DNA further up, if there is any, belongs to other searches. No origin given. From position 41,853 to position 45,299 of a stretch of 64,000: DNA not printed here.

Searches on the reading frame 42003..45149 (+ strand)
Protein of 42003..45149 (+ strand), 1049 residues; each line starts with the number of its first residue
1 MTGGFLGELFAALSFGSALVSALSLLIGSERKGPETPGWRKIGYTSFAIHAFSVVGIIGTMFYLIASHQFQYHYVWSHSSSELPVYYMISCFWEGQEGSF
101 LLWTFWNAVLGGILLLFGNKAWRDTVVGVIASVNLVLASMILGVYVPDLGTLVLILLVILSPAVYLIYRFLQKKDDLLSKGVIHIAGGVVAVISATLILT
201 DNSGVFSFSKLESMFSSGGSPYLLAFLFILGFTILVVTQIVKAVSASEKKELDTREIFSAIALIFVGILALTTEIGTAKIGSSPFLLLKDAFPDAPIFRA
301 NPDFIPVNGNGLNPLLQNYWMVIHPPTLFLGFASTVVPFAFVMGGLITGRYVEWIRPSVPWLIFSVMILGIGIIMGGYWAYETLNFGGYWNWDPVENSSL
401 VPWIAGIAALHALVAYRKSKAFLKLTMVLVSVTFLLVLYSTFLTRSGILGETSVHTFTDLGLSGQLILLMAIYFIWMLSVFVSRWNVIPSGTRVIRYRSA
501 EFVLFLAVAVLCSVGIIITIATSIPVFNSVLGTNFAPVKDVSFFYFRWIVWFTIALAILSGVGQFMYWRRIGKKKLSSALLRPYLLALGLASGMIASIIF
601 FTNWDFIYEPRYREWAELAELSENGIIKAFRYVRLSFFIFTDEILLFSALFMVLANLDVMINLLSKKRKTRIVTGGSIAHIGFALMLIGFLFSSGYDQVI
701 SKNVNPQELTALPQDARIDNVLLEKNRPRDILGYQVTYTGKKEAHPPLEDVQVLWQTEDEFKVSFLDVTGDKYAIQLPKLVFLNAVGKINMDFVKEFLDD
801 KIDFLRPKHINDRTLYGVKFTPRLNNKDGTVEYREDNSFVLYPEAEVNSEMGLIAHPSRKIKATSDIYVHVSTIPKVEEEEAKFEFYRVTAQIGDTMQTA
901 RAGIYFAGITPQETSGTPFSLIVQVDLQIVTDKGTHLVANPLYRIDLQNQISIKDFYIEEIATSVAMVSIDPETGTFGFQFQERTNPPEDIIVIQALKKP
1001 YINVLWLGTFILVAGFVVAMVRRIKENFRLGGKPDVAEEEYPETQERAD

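Call 91: search_protein_families(library=pfam, proteins=[window:42003-45149:+], max_evalue=0.0001)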
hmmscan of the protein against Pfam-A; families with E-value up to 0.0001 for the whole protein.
window:42003-45149:+ (1049 aa): 2 families
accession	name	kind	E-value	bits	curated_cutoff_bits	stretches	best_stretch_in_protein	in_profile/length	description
PF01578.25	Cytochrom_C_asm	-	3.7e-24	86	29.9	1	246-446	25-206/212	Cytochrome C assembly protein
PF16327.10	CcmF_C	-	4e-08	33.3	28.7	0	476-708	10-211/323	Cytochrome c-type biogenesis protein CcmF C-terminal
